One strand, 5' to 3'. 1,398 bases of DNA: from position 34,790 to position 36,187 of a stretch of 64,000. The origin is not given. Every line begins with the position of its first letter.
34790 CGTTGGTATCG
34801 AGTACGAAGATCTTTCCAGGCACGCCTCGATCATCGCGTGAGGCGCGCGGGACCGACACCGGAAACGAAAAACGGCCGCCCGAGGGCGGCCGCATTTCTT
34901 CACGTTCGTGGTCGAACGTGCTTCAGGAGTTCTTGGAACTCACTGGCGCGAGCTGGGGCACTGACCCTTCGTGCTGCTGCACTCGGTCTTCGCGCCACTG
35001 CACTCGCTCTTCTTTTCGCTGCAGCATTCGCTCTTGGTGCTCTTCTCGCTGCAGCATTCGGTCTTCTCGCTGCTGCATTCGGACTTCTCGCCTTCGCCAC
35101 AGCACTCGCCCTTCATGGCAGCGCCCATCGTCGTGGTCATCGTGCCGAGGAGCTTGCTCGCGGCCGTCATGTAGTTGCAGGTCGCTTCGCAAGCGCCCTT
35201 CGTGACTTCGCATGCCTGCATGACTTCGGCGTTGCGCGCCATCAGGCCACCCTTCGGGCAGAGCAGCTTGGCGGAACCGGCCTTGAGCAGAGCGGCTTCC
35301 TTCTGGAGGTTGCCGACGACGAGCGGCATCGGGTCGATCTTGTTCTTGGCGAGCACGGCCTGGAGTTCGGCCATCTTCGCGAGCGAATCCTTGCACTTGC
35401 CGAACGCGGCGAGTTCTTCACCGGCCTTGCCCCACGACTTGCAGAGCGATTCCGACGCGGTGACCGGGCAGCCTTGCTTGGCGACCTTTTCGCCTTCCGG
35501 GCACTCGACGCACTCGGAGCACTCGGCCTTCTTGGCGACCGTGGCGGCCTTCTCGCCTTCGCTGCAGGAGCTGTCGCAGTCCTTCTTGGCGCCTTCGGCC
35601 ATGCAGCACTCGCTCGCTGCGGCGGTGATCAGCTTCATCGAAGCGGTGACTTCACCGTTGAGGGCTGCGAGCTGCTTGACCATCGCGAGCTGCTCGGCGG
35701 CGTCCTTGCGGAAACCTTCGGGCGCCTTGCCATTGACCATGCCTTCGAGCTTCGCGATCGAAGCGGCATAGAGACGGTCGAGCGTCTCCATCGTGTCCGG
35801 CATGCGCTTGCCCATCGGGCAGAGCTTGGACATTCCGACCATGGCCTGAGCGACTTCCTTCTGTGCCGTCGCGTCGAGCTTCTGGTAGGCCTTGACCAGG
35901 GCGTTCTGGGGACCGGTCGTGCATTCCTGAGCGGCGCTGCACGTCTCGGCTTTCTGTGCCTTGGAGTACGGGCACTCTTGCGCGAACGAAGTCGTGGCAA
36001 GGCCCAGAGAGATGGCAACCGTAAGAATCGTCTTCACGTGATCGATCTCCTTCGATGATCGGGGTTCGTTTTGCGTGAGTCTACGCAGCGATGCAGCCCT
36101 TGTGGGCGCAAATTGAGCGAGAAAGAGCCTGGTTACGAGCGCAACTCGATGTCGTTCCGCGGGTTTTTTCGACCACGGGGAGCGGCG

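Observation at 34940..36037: Secreted, helical, extremely Cys-rich protein (about 34 Cys) with metallothionein-like ECCSEK tail: candidate periplasmic metal storage or buffering protein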

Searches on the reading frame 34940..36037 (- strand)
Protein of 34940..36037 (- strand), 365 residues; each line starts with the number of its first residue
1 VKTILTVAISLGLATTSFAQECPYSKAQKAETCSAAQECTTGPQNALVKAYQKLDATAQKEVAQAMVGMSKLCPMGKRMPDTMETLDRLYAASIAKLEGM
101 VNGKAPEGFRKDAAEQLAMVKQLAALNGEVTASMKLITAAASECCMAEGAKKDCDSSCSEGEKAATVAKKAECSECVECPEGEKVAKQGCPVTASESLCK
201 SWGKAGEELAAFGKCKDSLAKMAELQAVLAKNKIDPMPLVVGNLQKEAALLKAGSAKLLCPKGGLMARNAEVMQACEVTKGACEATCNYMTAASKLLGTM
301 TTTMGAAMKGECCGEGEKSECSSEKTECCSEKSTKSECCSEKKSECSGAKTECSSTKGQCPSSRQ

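Call 6: search_protein_families(library=pfam, proteins=[window:34940-36037:-], max_evalue=10)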
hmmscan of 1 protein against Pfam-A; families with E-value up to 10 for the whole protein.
window:34940-36037:- (365 aa): 0 families

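Call 7: search_protein_families(library=ncbifam, proteins=[window:34940-36037:-], max_evalue=10)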
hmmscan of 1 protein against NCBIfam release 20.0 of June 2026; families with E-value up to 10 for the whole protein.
window:34940-36037:- (365 aa): 0 families

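Call 8: find_homologous_proteins(query=window:34940-36037:-, max_evalue=0.01)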
Query window:34940-36037:- (365 aa): 3 proteins with E <= 0.01 among 4347 candidates.
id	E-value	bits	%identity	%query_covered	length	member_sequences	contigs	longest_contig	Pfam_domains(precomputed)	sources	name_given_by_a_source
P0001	1.6e-224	762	100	100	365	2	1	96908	-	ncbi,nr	ncbi:MAG: hypothetical protein KDC95_00260 [Planctomycetes bacterium]|nr:hypothetical protein [Planc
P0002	1.6e-134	466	67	100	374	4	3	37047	-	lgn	-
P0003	1.9e-79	286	51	96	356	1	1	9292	-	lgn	-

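Call 9: search_solved_structures(query=window:34940-36037:-, max_evalue=10)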
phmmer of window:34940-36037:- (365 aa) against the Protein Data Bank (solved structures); distinct sequences matched with E-value up to 10: 0.

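Call 11: find_encoding_contigs(protein=P0002, flank=10000, max_places=4)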
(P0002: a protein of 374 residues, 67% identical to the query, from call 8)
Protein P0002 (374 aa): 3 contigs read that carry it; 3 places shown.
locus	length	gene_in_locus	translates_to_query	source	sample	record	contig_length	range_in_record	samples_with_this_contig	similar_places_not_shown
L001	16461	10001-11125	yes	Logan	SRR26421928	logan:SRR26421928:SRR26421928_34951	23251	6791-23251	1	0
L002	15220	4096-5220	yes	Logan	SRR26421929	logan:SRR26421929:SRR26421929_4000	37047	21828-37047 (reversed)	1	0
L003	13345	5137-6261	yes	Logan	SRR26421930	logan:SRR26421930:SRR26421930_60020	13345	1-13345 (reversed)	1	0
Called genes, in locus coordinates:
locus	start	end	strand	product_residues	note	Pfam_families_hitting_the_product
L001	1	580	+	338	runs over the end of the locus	-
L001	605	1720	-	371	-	-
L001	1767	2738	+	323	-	PF13646:HEAT_2 (weak)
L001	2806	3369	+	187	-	-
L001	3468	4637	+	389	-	PF01053:Cys_Met_Meta_PP (weak), PF00155:Aminotran_1_2 (weak), PF01041:DegT_DnrJ_EryC1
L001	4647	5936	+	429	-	PF13692:Glyco_trans_1_4, PF13524:Glyco_trans_1_2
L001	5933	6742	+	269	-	PF00535:Glycos_transf_2, PF10111:Glyco_tranf_2_2, PF13641:Glyco_tranf_2_3, PF13632:Glyco_trans_2_3 (weak)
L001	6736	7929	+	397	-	PF13439:Glyco_transf_4, PF13579:Glyco_trans_4_4, PF20706:GT4-conflict, PF00534:Glycos_transf_1, PF13692:Glyco_trans_1_4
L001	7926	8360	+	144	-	-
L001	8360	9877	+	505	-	-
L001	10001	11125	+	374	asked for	-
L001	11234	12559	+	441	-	PF13638:PIN_4, PF02562:PhoH, PF13604:AAA_30 (faint), PF13245:AAA_19 (faint)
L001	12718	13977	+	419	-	PF00089:Trypsin (weak), PF13365:Trypsin_2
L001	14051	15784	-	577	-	PF13620:CarboxypepD_reg (faint)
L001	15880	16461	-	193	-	?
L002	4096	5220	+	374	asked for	-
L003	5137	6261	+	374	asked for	-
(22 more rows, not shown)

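Call 12: find_encoding_contigs(protein=P0003, flank=10000, max_places=4)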
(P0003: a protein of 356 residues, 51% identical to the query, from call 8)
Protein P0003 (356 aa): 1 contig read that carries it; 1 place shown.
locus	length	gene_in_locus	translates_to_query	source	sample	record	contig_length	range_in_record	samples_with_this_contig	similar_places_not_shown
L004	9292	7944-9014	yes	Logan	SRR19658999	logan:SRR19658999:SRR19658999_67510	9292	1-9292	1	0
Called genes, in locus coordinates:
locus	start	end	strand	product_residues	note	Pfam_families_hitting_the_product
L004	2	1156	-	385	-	?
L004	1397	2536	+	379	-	PF00155:Aminotran_1_2, PF01041:DegT_DnrJ_EryC1, PF01053:Cys_Met_Meta_PP (weak), PF01212:Beta_elim_lyase (weak), PF00266:Aminotran_5 (faint)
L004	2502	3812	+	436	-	PF13692:Glyco_trans_1_4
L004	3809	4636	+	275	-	PF13506:Glyco_transf_21 (weak), PF13641:Glyco_tranf_2_3, PF00535:Glycos_transf_2, PF10111:Glyco_tranf_2_2, PF13632:Glyco_trans_2_3 (faint)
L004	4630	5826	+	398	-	PF20706:GT4-conflict, PF13439:Glyco_transf_4, PF13579:Glyco_trans_4_4, PF00534:Glycos_transf_1, PF13692:Glyco_trans_1_4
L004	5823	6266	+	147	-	-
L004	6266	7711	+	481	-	-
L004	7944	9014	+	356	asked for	-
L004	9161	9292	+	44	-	?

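Call 13: find_encoding_contigs(protein=P0001, flank=10000, max_places=2)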
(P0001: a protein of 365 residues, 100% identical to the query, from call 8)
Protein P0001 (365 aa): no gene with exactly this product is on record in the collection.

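Call 21: predict_structure(alignment_id=A1)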
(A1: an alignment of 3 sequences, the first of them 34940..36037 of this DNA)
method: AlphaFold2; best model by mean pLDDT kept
length: 365 residues; sequences in the alignment: 3
mean_pLDDT: 35.2   pTM: 0.29
mean pLDDT of the five models: 35.2, 33.2, 32.4, 31.4, 30.7
residues with pLDDT >= 90: 0; 70-90: 8; 50-70: 49; < 50: 308
segments of 3 or more residues with pLDDT < 50: 1-80, 140-222, 224-365
pLDDT, mean of each block of 10 residues (from residue 1): 25 26 25 28 30 35 34 37 58 69 63 59 60 53 39 29 25 26 25 29 36 45 46 35 29 25 26 28 32 31 27 24 28 33 27 27 31
secondary structure, 60 per line:
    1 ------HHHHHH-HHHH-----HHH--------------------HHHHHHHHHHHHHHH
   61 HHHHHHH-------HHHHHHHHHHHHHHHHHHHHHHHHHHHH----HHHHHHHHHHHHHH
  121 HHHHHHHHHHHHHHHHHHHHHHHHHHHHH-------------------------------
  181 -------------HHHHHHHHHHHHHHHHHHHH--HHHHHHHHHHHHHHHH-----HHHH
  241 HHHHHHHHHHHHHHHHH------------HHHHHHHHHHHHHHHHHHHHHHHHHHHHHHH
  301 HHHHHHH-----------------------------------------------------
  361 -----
elements in order: H7-12 H14-17 H46-67 H75-102 H107-149 H194-213 H216-231 H237-257 H270-307

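Call 26: find_homologous_proteins(query=A3, max_evalue=0.001)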
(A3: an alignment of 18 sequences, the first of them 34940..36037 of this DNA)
Query A3 (18 sequences) (365 aa, profile of the alignment): 6 proteins with E <= 0.001 among 8000 candidates.
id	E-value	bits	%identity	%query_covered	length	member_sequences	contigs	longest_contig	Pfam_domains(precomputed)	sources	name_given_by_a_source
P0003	3.3e-103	364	51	96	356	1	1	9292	-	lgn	-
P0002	9.0e-98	346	67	100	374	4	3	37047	-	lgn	-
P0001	1.1e-95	339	100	100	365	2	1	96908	-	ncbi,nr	ncbi:MAG: hypothetical protein KDC95_00260 [Planctomycetes bacterium]|nr:hypothetical protein [Planc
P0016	3.0e-81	292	28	65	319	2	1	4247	-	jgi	-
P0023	2.3e-65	239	27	73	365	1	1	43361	-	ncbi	-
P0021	7.2e-30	123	31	30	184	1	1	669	-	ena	-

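Call 31: find_encoding_contigs(protein=P0023, flank=10000, max_places=2)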
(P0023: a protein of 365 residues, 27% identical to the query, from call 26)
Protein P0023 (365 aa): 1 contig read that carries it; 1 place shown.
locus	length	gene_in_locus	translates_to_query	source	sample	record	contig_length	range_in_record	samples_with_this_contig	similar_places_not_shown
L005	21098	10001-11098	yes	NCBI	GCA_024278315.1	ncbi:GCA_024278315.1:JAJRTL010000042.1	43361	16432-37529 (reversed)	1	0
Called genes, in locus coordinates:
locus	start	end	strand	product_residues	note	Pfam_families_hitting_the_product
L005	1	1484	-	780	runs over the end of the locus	PF00069:Pkinase, PF07714:PK_Tyr_Ser-Thr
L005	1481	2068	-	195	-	PF07638:Sigma70_ECF, PF04545:Sigma70_r4, PF08281:Sigma70_r4_2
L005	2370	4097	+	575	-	PF00270:DEAD, PF00271:Helicase_C, PF16124:RecQ_Zn_bind (weak)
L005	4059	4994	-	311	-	PF00892:EamA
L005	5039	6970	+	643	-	PF04107:GCS2, PF00571:CBS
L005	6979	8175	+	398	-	PF24827:AstE_AspA_cat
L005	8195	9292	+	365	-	-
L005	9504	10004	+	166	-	-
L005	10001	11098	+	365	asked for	-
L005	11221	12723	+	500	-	PF18295:Pdase_M17_N2 (weak), PF00883:Peptidase_M17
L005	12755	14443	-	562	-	PF05157:MshEN, PF00437:T2SSE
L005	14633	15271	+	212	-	PF07963:N_methyl (weak), PF08334:T2SSG (faint)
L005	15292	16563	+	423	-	PF00482:T2SSF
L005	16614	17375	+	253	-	-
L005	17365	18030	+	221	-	PF07963:N_methyl (weak), PF08334:T2SSG (faint)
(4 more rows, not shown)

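Call 38: predict_structure(alignment_id=A3)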
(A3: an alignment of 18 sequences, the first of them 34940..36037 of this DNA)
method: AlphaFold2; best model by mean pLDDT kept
length: 365 residues; sequences in the alignment: 18
mean_pLDDT: 74.5   pTM: 0.67
mean pLDDT of the five models: 74.5, 72.9, 72.6, 71.2, 70.3
residues with pLDDT >= 90: 213; 70-90: 8; 50-70: 19; < 50: 125
segments of 3 or more residues with pLDDT < 50: 1-40, 148-178, 184-187, 316-365
pLDDT, mean of each block of 10 residues (from residue 1): 34 35 39 43 84 97 97 95 97 97 97 98 97 95 63 44 41 41 55 95 95 96 98 97 96 93 96 97 96 97 88 50 39 37 41 41 39
secondary structure, 60 per line:
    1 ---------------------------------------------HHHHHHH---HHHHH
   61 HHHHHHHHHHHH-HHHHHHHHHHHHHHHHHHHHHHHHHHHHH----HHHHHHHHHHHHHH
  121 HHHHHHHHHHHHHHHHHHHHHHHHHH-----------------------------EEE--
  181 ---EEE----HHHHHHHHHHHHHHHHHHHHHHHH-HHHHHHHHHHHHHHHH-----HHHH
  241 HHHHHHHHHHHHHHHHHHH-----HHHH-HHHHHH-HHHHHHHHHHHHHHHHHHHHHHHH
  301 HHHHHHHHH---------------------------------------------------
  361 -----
elements in order: H46-52 H56-72 H74-102 H107-146 E176-178 E184-186 H191-214 H216-231 H237-259 H265-268 H270-275 H277-309

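Call 50: search_solved_structures(query=A3, max_evalue=10)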
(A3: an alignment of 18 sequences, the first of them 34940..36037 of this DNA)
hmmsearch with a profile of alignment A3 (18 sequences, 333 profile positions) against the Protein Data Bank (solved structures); distinct sequences matched with E-value up to 10: 1.
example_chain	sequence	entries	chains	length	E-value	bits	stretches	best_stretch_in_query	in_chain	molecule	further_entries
8t8k_A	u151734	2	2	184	0.92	12.2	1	181-225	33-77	DUF507 family protein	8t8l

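Call 51: fold_search(model_id=the predicted structure, library=pdb)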
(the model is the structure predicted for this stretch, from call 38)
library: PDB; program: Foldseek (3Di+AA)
matches with E <= 10: 516; with E <= 0.001: 0
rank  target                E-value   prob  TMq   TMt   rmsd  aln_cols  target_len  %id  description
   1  8d9p                  5.9e-02  0.75  0.17  0.27  18.9       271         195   10  De Novo Photosynthetic Reaction Center Protein Equipped with Heme B and Mn(II) cations (released 2022-09-28)
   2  6z0c_B                8.4e-02  0.95  0.23  0.38  14.4       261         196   10  Structure of in silico modelled artificial Maquette-3 protein (released 2021-03-17)
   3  6xz6_A                1.4e-01  0.44  0.15  0.24  23.7       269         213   12  Structure of the trypanosome brucei factor H receptor bound to domain D5 of bovine factor H (released 2020-03-25)
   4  5vju                  1.5e-01  0.72  0.18  0.29  15.5       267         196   11  De Novo Photosynthetic Reaction Center Protein Variant Equipped with His-Tyr H-bond, Heme B, and Cd(II) ions (released 2018-04-25)
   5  7p5j_A                1.6e-01  0.66  0.23  0.22  24.2       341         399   12  Cryo-EM structure of human TTYH1 in GDN (released 2021-08-11)
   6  8d9o                  1.9e-01  0.57  0.17  0.27  17.3       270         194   10  De Novo Photosynthetic Reaction Center Protein in Apo-State (released 2022-09-28)
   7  6z0c_D                2.1e-01  0.84  0.23  0.38  14.5       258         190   12  Structure of in silico modelled artificial Maquette-3 protein (released 2021-03-17)
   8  9j3d_A                2.9e-01  0.44  0.20  0.19  22.1       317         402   10  Cryo-EM structure of TMexCD1-TOprJ1 (released 2025-08-13)
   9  8iyj_b5               2.9e-01  0.14  0.11  0.12  34.7       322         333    9  Cryo-EM structure of the 48-nm repeat doublet microtubule from mouse sperm (released 2023-07-05)
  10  5jdo_A                3.0e-01  0.23  0.16  0.21  25.1       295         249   12  T. congolense haptoglobin-haemoglobin receptor in complex with haemoglobin (released 2016-04-27)
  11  4tql_A                4.3e-01  0.15  0.13  0.18  24.9       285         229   12  Computationally designed three helix bundle (released 2014-10-15)
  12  4tql_B                4.5e-01  0.12  0.10  0.15  33.6       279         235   12  Computationally designed three helix bundle (released 2014-10-15)
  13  8r5s_G                4.7e-01  0.14  0.12  0.17  25.1       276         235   13  t113 - De-novo designed soluble homotetramer (released 2024-11-27)
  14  5vtl                  5.3e-01  0.16  0.14  0.21  25.1       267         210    9  Structure of metacyclic invariant surface protein , Tb427.07.360, from Trypanosoma brucei. (released 2018-08-08)
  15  4e40                  5.3e-01  0.16  0.15  0.20  27.5       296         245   12  The haptoglobin-hemoglobin receptor of Trypanosoma congolense (released 2013-01-16)
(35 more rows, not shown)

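Call 55: search_protein_families(library=pfam, alignment_id=A3, max_evalue=10)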
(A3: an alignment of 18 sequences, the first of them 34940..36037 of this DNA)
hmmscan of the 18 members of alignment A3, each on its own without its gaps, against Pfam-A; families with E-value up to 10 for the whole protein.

A. member 1, window:34940-36037:- (365 aa): 0 families

B. families by the number of members that match (of 18 scanned): 15 families
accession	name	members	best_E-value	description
PF04309.18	G3P_antiterm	2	0.041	Glycerol-3-phosphate responsive antiterminator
PF02912.23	Phe_tRNA-synt_N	2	0.16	Aminoacyl tRNA synthetase class II, N-terminal domain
PF25722.1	CMV_UL34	1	0.0012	Cytomegalovirus transcriptional regulator UL34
PF01170.24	UPF0020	1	0.0097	RMKL-like, methyltransferase domain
PF11304.13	DUF3106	1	0.017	Protein of unknown function (DUF3106)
PF17645.6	Amdase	1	0.02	Arylmalonate decarboxylase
PF18583.6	Arnt_C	1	0.028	Aminoarabinose transferase C-terminal domain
PF10865.14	DUF2703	1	0.035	Domain of unknown function (DUF2703)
PF05823.17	Gp-FAR-1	1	0.046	Nematode fatty acid retinoid binding protein (Gp-FAR-1)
PF15798.10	PRAS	1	0.15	Proline-rich AKT1 substrate 1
PF20977.2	GatF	1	0.17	Glutamyl-tRNA(Gln) amidotransferase subunit F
PF05973.20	Gp49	1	0.23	Phage derived protein Gp49-like (DUF891)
PF01486.22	K-box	1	0.29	K-box region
PF04753.17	Corona_NS12-7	1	3.3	Coronavirus non-structural protein NS12.7 family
PF02600.21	DsbB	1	5.3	Disulfide bond formation protein DsbB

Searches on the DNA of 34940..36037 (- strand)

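Call 74: search_rna_families(sources=[L004, L008, L010, L012, L015, L018, L020, L005], threshold=gathering)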
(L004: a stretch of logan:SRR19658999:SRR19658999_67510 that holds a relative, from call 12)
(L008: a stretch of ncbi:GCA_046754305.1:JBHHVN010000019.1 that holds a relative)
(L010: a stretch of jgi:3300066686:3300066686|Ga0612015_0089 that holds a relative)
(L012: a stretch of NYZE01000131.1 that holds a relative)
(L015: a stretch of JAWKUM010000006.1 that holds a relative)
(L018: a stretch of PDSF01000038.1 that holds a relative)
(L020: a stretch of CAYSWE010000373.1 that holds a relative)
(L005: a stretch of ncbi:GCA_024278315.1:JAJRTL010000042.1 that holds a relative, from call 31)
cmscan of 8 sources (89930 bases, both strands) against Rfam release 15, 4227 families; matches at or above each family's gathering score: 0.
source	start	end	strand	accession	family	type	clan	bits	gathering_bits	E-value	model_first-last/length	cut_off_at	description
